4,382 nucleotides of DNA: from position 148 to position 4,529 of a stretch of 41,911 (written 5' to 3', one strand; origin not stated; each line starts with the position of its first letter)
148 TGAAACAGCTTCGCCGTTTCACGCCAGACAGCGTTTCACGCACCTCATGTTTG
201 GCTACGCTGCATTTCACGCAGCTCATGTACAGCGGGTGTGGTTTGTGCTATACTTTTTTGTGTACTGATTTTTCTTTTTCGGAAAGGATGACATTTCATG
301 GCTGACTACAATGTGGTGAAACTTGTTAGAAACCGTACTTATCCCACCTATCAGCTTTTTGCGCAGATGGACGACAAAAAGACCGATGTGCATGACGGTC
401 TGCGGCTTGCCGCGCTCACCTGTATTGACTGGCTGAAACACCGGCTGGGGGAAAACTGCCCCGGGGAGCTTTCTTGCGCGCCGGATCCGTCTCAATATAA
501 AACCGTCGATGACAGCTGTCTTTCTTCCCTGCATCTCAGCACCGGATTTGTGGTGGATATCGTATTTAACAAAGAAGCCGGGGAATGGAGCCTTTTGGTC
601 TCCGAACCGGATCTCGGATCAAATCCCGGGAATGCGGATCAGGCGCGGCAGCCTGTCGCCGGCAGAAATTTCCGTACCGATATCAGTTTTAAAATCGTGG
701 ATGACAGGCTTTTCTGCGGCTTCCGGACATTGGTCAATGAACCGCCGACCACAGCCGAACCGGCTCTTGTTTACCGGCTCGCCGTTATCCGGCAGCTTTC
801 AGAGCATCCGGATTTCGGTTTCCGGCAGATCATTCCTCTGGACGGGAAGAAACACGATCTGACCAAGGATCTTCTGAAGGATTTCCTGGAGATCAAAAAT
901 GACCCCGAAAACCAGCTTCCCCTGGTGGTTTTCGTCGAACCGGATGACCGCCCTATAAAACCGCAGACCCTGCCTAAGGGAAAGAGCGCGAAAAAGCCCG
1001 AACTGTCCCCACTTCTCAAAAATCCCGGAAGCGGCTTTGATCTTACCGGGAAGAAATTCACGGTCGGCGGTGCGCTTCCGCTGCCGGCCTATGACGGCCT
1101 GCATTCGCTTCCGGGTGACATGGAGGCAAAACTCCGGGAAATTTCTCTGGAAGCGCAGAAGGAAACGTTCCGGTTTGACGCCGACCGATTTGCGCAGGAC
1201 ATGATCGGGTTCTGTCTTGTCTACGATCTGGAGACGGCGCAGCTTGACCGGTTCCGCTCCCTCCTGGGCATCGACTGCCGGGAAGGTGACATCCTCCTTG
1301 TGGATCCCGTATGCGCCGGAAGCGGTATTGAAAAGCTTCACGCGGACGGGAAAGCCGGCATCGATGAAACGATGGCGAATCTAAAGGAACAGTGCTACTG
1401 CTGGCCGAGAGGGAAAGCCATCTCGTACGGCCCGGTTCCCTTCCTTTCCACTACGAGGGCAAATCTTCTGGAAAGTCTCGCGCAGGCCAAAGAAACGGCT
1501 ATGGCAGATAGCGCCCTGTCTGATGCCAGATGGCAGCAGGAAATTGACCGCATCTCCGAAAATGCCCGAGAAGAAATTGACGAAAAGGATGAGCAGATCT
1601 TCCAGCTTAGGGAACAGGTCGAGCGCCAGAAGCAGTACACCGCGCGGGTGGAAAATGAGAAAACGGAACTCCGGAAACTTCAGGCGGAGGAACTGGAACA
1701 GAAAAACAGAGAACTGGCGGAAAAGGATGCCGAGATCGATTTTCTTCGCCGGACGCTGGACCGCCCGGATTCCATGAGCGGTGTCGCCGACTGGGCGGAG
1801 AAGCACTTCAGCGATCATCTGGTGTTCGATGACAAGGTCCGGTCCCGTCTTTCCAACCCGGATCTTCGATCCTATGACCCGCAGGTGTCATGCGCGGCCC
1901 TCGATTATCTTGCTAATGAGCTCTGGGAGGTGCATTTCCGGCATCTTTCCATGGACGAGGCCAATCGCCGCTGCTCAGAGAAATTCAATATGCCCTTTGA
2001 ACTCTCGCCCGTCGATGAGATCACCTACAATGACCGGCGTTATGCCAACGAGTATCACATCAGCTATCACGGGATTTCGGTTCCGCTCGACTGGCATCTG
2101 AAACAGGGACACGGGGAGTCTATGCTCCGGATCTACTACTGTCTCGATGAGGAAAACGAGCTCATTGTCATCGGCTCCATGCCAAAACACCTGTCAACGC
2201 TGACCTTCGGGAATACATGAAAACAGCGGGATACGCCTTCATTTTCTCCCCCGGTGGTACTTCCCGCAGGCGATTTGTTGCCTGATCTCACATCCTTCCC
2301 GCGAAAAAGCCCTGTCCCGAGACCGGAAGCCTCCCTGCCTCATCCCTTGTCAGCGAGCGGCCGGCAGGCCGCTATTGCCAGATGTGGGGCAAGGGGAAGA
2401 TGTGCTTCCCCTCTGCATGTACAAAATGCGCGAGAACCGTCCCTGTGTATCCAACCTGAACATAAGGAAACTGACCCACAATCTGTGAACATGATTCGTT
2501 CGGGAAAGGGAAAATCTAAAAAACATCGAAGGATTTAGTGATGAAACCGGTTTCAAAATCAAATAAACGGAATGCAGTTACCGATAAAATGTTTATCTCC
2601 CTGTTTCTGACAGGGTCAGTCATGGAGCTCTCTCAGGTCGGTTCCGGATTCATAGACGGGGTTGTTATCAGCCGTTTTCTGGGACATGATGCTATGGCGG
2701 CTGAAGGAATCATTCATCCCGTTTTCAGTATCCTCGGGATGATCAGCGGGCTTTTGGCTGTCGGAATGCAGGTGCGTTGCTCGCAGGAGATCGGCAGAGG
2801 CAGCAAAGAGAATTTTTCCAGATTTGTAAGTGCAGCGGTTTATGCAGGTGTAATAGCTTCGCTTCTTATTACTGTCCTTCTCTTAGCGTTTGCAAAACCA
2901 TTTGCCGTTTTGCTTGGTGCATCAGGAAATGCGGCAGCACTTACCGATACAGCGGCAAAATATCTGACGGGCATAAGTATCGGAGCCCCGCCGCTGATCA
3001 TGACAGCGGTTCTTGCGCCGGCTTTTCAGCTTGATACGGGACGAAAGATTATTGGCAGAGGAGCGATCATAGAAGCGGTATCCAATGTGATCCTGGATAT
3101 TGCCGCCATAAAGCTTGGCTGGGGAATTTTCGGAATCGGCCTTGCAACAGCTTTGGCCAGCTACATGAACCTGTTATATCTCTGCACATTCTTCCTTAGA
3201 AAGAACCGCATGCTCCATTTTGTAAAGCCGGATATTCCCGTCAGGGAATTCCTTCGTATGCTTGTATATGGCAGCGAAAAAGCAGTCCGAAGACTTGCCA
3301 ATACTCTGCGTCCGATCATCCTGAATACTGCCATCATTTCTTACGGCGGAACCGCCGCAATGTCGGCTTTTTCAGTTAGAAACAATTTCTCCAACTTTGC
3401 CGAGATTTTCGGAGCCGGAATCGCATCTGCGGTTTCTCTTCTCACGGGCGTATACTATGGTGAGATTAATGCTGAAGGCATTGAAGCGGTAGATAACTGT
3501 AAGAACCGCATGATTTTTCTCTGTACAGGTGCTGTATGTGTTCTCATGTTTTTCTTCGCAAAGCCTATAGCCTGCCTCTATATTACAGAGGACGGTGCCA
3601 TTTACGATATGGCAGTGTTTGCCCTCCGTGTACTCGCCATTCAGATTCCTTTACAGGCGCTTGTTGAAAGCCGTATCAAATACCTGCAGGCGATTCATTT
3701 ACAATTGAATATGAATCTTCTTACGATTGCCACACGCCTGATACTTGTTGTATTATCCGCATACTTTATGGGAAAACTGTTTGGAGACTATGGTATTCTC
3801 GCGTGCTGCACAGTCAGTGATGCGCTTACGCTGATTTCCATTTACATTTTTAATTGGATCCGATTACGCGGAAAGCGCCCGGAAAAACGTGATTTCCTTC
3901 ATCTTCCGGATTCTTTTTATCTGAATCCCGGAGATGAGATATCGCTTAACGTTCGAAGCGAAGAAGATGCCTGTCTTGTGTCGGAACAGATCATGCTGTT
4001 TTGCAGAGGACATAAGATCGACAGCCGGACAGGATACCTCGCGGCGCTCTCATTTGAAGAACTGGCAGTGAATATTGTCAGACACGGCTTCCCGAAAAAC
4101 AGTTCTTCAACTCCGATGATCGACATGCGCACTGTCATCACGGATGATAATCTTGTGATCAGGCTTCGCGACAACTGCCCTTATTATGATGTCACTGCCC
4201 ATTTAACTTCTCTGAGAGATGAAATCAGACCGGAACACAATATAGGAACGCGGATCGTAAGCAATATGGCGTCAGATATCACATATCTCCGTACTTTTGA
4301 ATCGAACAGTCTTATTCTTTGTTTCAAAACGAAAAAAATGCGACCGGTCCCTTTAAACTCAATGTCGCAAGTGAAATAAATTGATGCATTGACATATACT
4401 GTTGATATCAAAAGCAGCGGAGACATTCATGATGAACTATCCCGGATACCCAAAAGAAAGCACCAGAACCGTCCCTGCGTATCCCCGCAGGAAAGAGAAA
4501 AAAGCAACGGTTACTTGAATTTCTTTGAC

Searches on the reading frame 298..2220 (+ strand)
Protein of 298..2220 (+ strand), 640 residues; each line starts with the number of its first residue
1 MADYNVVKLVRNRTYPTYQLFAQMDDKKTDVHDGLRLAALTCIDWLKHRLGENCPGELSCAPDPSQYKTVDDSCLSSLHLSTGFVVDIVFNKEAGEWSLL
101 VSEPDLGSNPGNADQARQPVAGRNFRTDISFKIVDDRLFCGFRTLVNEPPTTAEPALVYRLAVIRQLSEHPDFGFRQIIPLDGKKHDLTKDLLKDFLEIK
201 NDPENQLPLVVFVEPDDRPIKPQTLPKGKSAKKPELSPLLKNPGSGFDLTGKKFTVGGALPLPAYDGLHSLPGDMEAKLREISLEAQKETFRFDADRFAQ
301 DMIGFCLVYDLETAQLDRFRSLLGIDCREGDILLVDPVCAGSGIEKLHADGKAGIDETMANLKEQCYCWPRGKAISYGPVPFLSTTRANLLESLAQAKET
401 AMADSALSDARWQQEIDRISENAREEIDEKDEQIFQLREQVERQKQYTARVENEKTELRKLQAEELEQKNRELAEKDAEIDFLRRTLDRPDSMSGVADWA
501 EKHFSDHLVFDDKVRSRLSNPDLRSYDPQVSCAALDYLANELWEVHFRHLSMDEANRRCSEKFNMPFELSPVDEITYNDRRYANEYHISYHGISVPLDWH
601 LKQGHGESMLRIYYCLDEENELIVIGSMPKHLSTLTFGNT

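Call 5: search_protein_families(library=pfam, proteins=[window:298-2220:+], max_evalue=0.001)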
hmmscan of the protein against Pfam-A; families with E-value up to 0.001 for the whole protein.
window:298-2220:+ (640 aa): 0 families

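Call 24: search_protein_families(library=pfam, proteins=[window:298-2220:+], max_evalue=10)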
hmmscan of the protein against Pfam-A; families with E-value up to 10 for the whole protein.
window:298-2220:+ (640 aa): 8 families
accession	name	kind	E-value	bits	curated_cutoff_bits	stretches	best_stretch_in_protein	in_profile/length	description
PF02601.20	Exonuc_VII_L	-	0.43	10.5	35.9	1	397-491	134-225/315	Exonuclease VII, large subunit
PF14362.11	DUF4407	-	0.57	9.9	31.3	1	408-486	160-246/297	Domain of unknown function (DUF4407)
PF15397.11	DUF4618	-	0.6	9.9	34.9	1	385-448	160-223/258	Domain of unknown function (DUF4618)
PF08702.15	Fib_alpha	-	1.9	9.1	29.9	1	413-475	58-120/143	Fibrinogen alpha/beta chain family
PF04859.17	DUF641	-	2.2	9.1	27.6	1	445-490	73-117/127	Plant protein of unknown function (DUF641)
PF03308.22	MeaB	-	2.7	7.4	23.1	1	399-471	196-269/273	Methylmalonyl Co-A mutase-associated GTPase MeaB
PF16515.11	HIP1_clath_bdg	-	3.2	8.6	28.8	0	417-490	12-78/99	Clathrin-binding domain of Huntingtin-interacting protein 1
PF16808.10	PKcGMP_CC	-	7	6.8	35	1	465-488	12-32/35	Coiled-coil N-terminus of cGMP-dependent protein kinase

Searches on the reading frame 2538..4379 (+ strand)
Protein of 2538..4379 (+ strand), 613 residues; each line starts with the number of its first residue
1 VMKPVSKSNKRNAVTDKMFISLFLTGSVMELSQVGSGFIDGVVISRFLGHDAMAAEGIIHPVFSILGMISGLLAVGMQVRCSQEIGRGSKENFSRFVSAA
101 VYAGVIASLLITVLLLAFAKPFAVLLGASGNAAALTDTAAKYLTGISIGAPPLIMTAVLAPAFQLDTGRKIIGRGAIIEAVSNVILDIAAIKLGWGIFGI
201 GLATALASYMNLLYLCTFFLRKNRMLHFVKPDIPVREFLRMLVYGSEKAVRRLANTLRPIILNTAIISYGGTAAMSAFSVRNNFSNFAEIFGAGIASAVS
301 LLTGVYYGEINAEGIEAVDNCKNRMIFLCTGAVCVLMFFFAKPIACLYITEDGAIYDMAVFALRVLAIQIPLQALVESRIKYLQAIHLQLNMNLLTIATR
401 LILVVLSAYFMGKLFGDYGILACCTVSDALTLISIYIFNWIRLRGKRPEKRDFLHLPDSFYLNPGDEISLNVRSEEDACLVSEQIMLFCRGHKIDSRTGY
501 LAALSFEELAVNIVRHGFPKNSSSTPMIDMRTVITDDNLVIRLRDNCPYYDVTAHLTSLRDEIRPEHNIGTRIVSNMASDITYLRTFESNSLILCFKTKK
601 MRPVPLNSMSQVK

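Call 5: search_protein_families(library=pfam, proteins=[window:2538-4379:+], max_evalue=0.001)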
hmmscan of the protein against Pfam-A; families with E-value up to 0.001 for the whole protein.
window:2538-4379:+ (613 aa): 2 families
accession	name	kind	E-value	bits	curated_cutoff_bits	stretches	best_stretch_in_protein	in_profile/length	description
PF01554.23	MatE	-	1.1e-29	103.7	24.9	2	28-186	4-158/161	MatE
PF13581.12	HATPase_c_2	-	5.1e-06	27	27.4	1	502-594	32-125/127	Histidine kinase-like ATPase domain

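Call 36: search_protein_families(library=ncbifam, proteins=[window:2538-4379:+], max_evalue=1)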
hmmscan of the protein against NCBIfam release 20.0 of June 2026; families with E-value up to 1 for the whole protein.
window:2538-4379:+ (613 aa): 5 families
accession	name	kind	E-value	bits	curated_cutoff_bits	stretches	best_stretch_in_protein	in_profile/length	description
TIGR00797.1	matE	subfamily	1.5e-31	109.7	147.4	1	32-376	8-349/396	MATE family efflux transporter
NF007130.1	PRK09575.1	equivalog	9.8e-20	71.2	445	1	38-444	27-432/435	MATE family efflux transporter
NF000217.1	MATE_multi_FepA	equivalog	4.1e-18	65.6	900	1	36-437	34-433/443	multidrug efflux MATE transporter FepA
NF052396.1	MATE_WgkD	equivalog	8.5e-15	54.7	510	1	49-423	34-410/428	tryglysin-associated MATE efflux transporter WgkD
NF000131.1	MATE_multi_MepA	equivalog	1.1e-11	44.6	850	1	37-436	36-431/451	multidrug efflux MATE transporter MepA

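Call 73: find_homologous_proteins(query=window:2541-4379:+, max_evalue=1e-10)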
Query window:2541-4379:+ (612 aa): 138 proteins with E <= 1e-10 among 8000 candidates; the best 120 are listed.
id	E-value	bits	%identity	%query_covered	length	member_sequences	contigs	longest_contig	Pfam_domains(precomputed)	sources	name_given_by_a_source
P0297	0.0e+0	1321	98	100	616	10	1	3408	PF13581.13,PF01554.24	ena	-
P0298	0.0e+0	1104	85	98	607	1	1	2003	PF13581.13,PF01554.24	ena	-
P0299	2.9e-261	886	68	97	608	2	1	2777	PF01554.24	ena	-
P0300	7.8e-261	885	68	97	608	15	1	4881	PF01554.24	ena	-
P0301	1.5e-256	871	66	97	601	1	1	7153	PF01554.24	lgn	-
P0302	8.4e-256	868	68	95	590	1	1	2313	PF13581.13,PF01554.24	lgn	-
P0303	1.3e-255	867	70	93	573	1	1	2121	PF01554.24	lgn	-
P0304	2.3e-254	863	66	96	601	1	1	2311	PF13581.13,PF01554.24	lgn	-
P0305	4.5e-253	859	64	97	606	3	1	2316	PF13581.13,PF01554.24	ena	-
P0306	5.1e-253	859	65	97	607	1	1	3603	PF01943.23,PF01554.24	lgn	-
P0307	9.0e-251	852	65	97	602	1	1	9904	PF01554.24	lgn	-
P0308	1.4e-250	851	64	97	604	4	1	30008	PF13581.13,PF01554.24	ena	-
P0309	6.9e-250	849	64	100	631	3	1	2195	PF01554.24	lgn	-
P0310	1.5e-249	848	65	97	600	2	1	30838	PF01554.24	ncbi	-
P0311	1.3e-247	841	63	97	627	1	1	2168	PF13581.13,PF01554.24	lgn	-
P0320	4.0e-243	826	64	97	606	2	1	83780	PF13581.13,PF01554.24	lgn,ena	-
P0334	8.6e-239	812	62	97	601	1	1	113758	PF13581.13,PF01554.24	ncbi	-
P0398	3.6e-199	681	51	97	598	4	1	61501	PF13581.13,PF01554.24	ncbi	-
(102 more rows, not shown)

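Call 74: find_encoding_contigs(protein=P0334, flank=10000, max_places=1)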
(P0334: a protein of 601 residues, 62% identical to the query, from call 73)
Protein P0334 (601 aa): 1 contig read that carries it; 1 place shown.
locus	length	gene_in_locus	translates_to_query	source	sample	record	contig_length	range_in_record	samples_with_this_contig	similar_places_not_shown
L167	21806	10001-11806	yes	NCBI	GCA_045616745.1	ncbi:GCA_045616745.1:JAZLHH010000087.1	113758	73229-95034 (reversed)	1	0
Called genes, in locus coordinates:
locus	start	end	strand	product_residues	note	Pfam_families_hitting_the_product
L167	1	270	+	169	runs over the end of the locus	PF07155:ECF-ribofla_trS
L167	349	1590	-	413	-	PF00464:SHMT, PF00155:Aminotran_1_2, PF01212:Beta_elim_lyase (weak)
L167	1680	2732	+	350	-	PF03372:Exo_endo_phos (faint)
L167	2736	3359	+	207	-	PF18475:PIN7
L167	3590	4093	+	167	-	PF01613:Flavin_Reduct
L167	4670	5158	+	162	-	PF01257:2Fe-2S_thioredx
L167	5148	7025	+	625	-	PF01257:2Fe-2S_thioredx (weak), PF01512:Complex1_51K, PF10531:SLBB (weak), PF10589:NADH_4Fe-4S, PF00037:Fer4 (weak), PF12837:Fer4_6 (weak), PF12838:Fer4_7, PF14697:Fer4_21, +5 more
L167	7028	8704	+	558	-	PF13510:Fer2_4, PF10588:NADH-G_4Fe-4S_3, PF14697:Fer4_21 (weak), PF22117:Fer4_Nqo3 (weak), PF12838:Fer4_7, PF13183:Fer4_8 (weak), PF00037:Fer4 (weak), PF02906:Fe_hyd_lg_C, +2 more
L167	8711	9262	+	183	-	PF12822:ECF_trnsprt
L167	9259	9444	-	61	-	-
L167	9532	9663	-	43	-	-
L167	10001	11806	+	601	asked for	PF01554:MatE, PF13581:HATPase_c_2 (weak)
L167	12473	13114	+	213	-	-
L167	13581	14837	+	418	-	PF08238:Sel1 (weak), PF27000:PH_gly_zipper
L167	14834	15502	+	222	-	PF14353:CpXC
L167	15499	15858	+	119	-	PF03118:RNA_pol_A_CTD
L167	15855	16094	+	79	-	-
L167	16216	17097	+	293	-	PF07929:PRiA4_ORF3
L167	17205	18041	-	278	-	PF14378:PAP2_3 (weak), PF01569:PAP2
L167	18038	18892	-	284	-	PF04468:PSP1, PF28472:PSP1_3rd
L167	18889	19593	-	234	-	PF13177:DNA_pol3_delta2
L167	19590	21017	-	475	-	PF00749:tRNA-synt_1c, PF19269:Anticodon_2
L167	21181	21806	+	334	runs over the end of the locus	PF00579:tRNA-synt_1b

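Call 75: find_encoding_contigs(protein=P0320, flank=10000, max_places=1)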
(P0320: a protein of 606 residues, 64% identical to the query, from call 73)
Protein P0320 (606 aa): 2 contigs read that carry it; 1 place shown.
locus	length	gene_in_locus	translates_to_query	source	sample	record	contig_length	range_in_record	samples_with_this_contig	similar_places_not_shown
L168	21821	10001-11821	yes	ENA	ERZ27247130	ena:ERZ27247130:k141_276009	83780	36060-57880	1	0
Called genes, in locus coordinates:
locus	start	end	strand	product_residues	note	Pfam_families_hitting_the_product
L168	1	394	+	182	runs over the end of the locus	-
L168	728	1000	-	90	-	-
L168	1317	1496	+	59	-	-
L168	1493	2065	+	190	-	PF00239:Resolvase, PF02796:HTH_7 (weak), PF18010:HTH_49 (faint)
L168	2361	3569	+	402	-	PF14659:Phage_int_SAM_3 (weak), PF00589:Phage_integrase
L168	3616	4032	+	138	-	-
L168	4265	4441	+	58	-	-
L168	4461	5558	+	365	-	PF00145:DNA_methylase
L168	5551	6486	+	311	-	PF16280:DUF4928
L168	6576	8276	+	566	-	PF10592:AIPR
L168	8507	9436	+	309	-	PF14022:DUF4238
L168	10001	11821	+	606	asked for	PF01554:MatE, PF13581:HATPase_c_2 (weak)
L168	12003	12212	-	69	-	PF13443:HTH_26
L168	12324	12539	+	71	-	-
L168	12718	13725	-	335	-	PF11288:DUF3089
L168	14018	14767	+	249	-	PF22435:MRM3-like_sub_bind (weak), PF00588:SpoU_methylase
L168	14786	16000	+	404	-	PF02481:DNA_processg_A, PF18306:LDcluster4 (faint), PF17782:WHD_DprA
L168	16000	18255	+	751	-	PF01751:Toprim, PF01131:Topoisom_bac, PF01396:Zn_ribbon_Top1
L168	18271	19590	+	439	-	PF01134:GIDA, PF01266:DAO (weak), PF07992:Pyr_redox_2 (faint), PF13450:NAD_binding_8 (faint)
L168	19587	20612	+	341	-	PF02504:FA_synthesis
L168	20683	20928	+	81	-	PF00550:PP-binding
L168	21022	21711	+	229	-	PF14622:Ribonucleas_3_3, PF00636:Ribonuclease_3, PF00035:dsrm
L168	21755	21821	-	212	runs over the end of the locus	PF13346:ABC2_membrane_5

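Call 76: find_encoding_contigs(protein=P0398, flank=10000, max_places=1)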
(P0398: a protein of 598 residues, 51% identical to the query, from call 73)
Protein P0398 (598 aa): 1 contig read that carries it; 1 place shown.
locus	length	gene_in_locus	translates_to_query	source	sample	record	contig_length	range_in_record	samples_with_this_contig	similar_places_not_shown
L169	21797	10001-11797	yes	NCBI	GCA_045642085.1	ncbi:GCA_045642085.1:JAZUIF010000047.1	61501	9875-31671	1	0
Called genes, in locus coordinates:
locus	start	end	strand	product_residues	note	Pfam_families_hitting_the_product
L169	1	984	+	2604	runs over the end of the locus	PF18998:Flg_new_2, PF09479:Flg_new, PF18998:Flg_new_2 (weak), PF09479:Flg_new, PF00404:Dockerin_1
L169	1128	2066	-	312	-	PF00665:rve, PF13683:rve_3 (weak)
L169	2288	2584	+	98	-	-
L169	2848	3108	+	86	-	-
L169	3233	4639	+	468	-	PF04055:Radical_SAM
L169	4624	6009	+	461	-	PF04055:Radical_SAM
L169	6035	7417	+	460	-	PF04055:Radical_SAM, PF13353:Fer4_12 (weak)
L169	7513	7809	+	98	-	PF01740:STAS, PF13466:STAS_2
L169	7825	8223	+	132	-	PF13581:HATPase_c_2, PF02518:HATPase_c (faint)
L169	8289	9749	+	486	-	PF07228:SpoIIE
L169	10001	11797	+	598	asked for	PF01554:MatE, PF13581:HATPase_c_2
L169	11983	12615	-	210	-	PF13367:PrsW-protease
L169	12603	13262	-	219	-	-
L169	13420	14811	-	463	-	PF00209:SNF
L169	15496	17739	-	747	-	PF08757:CotH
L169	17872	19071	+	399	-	PF13646:HEAT_2 (faint)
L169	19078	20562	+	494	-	PF13506:Glyco_transf_21 (faint), PF00535:Glycos_transf_2, PF13641:Glyco_tranf_2_3, PF13632:Glyco_trans_2_3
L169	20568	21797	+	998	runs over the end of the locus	PF03704:BTAD (faint), PF07719:TPR_2 (faint), PF13174:TPR_6 (faint), PF13424:TPR_12 (faint), PF13428:TPR_14 (faint), PF13432:TPR_16 (faint), PF14559:TPR_19 (faint), PF09976:TPR_21 (weak)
